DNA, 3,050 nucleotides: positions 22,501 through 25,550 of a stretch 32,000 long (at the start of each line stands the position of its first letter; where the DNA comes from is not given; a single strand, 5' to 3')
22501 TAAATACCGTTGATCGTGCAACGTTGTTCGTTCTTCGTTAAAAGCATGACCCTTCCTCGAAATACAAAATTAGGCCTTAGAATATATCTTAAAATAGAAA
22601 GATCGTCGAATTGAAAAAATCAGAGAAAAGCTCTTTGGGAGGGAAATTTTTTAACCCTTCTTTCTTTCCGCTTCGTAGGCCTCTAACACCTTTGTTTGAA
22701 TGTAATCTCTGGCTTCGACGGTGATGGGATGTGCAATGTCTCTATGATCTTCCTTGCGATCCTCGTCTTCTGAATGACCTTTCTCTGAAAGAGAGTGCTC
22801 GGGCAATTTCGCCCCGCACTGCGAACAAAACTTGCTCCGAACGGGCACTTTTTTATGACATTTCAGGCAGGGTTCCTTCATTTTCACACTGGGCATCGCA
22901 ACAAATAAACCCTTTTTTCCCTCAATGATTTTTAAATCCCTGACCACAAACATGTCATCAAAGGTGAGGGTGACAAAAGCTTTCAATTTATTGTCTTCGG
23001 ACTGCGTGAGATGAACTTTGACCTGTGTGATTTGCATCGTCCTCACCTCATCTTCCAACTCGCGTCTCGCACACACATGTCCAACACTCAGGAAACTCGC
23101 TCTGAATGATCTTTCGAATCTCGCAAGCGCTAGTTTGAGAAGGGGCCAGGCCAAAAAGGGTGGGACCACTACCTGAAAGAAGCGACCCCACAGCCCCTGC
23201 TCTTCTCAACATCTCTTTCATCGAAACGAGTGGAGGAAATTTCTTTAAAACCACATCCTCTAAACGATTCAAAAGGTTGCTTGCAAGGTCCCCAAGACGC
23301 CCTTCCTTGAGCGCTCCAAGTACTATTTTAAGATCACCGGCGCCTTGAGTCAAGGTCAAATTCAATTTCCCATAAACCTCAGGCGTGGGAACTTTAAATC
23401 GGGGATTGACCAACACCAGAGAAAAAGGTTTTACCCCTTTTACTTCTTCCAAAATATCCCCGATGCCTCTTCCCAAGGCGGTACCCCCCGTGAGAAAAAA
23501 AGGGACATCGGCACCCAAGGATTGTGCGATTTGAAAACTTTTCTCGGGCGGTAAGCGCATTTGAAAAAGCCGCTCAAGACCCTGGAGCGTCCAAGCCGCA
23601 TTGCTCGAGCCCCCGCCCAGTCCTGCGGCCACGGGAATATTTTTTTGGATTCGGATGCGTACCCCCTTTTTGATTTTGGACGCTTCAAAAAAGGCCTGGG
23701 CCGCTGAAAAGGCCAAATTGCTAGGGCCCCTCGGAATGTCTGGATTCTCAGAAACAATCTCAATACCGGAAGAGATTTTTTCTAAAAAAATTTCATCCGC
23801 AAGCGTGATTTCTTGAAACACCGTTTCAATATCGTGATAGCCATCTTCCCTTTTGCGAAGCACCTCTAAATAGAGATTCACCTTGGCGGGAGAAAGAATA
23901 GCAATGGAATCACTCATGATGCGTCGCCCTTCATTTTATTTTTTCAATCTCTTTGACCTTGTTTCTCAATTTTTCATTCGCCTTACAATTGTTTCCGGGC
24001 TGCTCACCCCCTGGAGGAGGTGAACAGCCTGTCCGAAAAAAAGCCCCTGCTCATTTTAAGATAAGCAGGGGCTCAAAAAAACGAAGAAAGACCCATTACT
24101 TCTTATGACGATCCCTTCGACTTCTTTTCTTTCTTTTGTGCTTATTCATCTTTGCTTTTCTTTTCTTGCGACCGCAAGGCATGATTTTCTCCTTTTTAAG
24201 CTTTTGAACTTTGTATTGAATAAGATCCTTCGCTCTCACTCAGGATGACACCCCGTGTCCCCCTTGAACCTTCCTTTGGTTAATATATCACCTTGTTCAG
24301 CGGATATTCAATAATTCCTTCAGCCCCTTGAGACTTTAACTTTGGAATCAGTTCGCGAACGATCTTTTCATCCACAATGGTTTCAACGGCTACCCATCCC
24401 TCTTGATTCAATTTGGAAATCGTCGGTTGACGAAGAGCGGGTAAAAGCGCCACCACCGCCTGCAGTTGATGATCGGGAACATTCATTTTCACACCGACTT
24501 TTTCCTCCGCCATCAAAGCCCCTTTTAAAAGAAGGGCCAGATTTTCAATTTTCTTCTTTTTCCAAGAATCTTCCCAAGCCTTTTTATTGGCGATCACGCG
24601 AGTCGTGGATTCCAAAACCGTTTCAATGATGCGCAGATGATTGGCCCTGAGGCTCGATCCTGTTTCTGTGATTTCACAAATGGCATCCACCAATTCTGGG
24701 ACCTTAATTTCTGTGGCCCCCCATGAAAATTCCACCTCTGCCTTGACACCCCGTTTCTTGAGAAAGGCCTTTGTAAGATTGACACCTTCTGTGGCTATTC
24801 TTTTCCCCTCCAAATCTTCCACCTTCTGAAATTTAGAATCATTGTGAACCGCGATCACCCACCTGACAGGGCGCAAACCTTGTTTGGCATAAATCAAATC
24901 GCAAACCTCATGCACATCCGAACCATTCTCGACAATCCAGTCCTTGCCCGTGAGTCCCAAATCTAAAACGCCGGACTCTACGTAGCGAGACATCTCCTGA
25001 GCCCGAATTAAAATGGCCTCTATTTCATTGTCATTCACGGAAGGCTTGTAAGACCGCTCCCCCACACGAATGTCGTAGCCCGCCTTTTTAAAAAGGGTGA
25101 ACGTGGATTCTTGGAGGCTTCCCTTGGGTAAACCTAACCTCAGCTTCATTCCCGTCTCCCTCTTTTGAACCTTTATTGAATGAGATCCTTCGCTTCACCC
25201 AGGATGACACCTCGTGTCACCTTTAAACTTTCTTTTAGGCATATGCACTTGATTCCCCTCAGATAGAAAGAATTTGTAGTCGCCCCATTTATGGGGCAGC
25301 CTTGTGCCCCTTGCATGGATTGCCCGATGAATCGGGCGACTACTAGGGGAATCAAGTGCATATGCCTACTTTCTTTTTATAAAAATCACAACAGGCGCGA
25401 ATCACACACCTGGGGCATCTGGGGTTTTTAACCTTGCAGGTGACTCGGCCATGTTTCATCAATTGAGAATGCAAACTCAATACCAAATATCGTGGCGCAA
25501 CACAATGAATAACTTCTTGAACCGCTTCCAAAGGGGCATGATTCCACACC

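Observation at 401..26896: Pervasive gene-boundary hairpins whose arms are locus-specific 7-nt (or 8-nt) tandem arrays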

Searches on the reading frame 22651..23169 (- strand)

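Call 12: search_protein_families(library=pfam, proteins=[window:22651-23169:-])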
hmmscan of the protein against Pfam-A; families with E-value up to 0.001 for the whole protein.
window:22651-23169:- (172 aa): 4 families
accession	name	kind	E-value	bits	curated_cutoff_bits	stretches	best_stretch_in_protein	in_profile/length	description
PF04026.17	SpoVG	-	2.1e-28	98.7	29.6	1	45-166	1-81/82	SpoVG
PF13240.11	Zn_Ribbon_1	-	4.9e-06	26.6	25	1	101-122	2-23/23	zinc-ribbon domain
PF12773.13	DZR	-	5.4e-05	23.7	27.3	1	100-119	26-45/45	Double zinc ribbon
PF11845.13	Tll0287-like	-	0.00028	21.8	24.1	1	34-114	40-117/144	Tll0287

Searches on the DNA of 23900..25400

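Call 94: search_rna_families(source=window, start=23900, end=25400, threshold=evalue, max_evalue=1)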
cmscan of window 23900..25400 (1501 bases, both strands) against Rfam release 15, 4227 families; matches with E-value up to 1: 4.
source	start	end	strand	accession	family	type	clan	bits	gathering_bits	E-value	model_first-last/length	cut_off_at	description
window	24036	24205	-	RF00515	PyrR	Cis-reg;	-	27.7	54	0.25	1-115/115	no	PyrR binding site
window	24037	24099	-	RF02589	Spy779816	Gene; sRNA;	-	27.6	67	0.055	1-88/88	no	S. pyogenes small RNA 779816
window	24036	24095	-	RF02399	NsiR1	Gene; sRNA;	-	26.3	39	0.013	1-60/60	no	Nitrogen stress-induced RNA 1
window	23999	24129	-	RF02634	EF3314_EF3315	Gene; sRNA;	-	24.3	100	0.005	1-141/141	no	Enterococcus sRNA EF3314_EF3315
